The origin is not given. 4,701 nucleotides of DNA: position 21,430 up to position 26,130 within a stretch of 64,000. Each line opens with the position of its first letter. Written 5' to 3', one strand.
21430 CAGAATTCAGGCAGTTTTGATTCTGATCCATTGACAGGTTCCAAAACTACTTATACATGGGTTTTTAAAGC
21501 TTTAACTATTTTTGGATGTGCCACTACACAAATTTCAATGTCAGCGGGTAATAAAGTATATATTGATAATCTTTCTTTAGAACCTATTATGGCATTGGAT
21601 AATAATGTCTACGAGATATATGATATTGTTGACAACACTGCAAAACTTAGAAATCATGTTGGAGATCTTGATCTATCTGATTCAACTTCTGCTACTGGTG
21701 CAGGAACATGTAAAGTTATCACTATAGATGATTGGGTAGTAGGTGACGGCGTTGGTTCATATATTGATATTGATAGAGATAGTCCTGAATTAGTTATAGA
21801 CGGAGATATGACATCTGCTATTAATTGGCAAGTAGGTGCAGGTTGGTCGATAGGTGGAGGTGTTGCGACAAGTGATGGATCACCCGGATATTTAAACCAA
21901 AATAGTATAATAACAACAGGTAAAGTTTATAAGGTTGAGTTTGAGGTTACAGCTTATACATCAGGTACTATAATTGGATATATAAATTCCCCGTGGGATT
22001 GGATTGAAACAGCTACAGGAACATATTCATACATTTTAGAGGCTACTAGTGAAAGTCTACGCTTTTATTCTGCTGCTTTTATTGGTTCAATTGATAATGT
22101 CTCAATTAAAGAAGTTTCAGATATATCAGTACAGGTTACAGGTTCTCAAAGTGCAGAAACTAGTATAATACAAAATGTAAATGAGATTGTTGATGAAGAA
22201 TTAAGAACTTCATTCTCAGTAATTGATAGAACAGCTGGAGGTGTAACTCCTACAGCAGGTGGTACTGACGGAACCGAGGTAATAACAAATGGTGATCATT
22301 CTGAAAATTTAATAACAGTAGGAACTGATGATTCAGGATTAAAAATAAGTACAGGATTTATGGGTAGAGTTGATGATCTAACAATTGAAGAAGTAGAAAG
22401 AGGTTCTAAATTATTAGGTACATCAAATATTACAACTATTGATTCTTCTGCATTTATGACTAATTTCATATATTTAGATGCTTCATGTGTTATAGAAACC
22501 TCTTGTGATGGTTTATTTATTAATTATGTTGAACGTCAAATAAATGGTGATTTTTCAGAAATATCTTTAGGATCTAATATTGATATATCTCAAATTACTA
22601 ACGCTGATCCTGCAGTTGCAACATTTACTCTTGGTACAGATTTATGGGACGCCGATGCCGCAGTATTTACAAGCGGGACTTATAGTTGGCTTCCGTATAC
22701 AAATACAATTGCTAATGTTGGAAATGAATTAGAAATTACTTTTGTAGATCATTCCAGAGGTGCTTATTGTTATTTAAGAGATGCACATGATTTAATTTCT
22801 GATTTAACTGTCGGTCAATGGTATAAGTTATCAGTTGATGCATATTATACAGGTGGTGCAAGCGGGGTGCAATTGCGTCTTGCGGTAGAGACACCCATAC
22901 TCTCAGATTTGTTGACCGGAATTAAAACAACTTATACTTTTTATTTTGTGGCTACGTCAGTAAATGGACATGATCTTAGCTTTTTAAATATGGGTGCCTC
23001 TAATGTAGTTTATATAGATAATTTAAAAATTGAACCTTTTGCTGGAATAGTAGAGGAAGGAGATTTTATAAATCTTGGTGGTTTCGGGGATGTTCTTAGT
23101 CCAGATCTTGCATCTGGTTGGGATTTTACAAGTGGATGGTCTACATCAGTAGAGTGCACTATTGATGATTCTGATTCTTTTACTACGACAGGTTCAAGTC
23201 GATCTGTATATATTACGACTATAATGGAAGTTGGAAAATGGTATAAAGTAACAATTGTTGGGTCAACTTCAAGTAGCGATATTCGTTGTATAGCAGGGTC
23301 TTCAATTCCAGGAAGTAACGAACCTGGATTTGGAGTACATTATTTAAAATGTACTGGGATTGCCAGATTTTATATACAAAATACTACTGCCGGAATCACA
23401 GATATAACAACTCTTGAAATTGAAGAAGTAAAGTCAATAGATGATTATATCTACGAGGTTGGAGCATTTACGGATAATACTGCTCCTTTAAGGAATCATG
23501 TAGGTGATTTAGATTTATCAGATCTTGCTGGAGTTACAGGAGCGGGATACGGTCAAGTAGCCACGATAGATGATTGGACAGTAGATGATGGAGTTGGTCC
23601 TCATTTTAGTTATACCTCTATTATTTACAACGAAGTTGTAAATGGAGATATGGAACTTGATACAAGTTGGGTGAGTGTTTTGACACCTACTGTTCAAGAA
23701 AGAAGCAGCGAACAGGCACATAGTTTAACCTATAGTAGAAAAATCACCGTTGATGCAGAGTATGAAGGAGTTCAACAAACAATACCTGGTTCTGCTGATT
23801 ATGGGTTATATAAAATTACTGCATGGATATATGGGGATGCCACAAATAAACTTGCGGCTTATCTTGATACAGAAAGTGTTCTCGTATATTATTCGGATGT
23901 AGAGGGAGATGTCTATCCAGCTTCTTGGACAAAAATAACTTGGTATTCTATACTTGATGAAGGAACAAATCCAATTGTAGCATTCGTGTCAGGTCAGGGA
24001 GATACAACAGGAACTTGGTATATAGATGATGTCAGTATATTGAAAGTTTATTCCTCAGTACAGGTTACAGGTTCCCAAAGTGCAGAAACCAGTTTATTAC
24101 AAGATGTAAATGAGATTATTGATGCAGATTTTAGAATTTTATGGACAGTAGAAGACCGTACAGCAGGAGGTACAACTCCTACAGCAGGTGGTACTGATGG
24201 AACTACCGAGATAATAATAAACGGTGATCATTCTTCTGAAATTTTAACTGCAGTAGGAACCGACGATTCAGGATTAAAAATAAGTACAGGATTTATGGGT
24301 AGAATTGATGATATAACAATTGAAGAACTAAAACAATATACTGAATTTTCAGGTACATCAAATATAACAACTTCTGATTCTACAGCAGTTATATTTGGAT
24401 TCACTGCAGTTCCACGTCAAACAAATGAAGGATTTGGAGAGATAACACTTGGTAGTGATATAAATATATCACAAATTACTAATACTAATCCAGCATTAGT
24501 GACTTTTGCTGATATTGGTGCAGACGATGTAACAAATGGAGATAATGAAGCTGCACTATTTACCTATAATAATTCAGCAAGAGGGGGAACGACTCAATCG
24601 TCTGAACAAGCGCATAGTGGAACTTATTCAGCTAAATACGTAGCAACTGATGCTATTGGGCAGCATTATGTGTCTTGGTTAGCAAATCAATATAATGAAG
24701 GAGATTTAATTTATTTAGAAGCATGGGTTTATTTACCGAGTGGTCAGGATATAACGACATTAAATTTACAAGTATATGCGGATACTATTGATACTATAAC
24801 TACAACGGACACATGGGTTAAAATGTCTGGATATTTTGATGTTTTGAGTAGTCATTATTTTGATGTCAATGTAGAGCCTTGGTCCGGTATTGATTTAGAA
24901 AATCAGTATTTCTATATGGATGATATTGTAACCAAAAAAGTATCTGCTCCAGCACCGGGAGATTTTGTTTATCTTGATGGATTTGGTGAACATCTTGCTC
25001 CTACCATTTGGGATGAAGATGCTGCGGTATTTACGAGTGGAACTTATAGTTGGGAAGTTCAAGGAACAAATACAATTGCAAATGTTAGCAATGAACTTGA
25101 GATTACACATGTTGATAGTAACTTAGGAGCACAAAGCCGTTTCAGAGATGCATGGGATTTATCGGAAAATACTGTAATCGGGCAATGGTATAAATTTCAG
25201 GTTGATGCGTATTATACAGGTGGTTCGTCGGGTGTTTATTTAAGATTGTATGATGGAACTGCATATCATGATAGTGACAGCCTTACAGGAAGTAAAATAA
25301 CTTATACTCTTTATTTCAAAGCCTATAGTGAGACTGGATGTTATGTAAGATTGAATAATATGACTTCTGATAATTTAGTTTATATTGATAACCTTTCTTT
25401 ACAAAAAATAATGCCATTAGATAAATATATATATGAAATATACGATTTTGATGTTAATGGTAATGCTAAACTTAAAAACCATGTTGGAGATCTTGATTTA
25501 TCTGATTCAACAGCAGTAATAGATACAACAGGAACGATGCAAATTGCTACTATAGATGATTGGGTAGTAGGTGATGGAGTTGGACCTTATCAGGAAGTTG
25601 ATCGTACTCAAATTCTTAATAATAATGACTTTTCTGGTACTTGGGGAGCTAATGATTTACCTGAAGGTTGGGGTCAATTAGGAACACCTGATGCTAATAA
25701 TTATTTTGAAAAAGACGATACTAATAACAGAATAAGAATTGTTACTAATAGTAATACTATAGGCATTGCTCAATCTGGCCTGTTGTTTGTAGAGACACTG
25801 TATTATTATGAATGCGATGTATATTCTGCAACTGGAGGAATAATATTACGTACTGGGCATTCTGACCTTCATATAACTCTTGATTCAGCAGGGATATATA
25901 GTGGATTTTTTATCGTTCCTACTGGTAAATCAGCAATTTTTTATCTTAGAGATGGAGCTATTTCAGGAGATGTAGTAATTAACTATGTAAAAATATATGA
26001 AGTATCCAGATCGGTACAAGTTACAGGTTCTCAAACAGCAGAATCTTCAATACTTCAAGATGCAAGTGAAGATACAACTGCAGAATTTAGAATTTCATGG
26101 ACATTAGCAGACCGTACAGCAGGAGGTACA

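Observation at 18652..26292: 2546-aa giant protein built from three copies of a four-part ~650-aa supermodule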

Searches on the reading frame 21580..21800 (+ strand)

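Call 28: search_protein_families(library=pfam, proteins=[window:21580-21800:+], max_evalue=10)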
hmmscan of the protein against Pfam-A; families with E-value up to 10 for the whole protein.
window:21580-21800:+ (73 aa): 1 family
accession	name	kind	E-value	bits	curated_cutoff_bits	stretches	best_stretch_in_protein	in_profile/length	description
PF12254.13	DNA_pol_alpha_N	-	0.73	10.4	26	1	50-64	46-60/66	DNA polymerase alpha subunit p180 N terminal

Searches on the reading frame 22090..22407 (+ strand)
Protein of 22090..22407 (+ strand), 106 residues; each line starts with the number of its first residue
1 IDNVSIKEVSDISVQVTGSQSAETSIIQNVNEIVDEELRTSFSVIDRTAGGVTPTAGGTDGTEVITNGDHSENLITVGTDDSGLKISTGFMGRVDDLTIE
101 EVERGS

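Call 28: search_protein_families(library=pfam, proteins=[window:22090-22407:+], max_evalue=10)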
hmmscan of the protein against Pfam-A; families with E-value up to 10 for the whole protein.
window:22090-22407:+ (106 aa): 0 families

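Call 105: find_homologous_proteins(query=A8, max_evalue=0.001)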
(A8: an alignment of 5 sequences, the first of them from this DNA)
Query A8 (5 sequences) (100 aa, profile of the alignment): 1 proteins with E <= 0.001 among 1560 candidates.
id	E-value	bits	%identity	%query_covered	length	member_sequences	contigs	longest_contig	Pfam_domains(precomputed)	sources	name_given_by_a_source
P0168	8.0e-39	149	65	95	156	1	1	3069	-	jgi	jgi:hypothetical protein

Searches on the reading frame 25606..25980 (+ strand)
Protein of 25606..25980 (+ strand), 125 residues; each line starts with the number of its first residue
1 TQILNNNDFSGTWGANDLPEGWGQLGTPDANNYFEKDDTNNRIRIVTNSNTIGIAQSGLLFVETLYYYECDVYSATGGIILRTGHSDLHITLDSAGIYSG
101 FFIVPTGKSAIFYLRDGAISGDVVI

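Call 28: search_protein_families(library=pfam, proteins=[window:25606-25980:+], max_evalue=10)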
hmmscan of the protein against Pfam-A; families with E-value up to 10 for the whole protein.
window:25606-25980:+ (125 aa): 1 family
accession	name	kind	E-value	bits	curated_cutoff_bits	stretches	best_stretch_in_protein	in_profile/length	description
PF07999.17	RHSP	-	0.25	11.1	25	1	16-51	94-131/312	Retrotransposon hot spot protein, P-loop domain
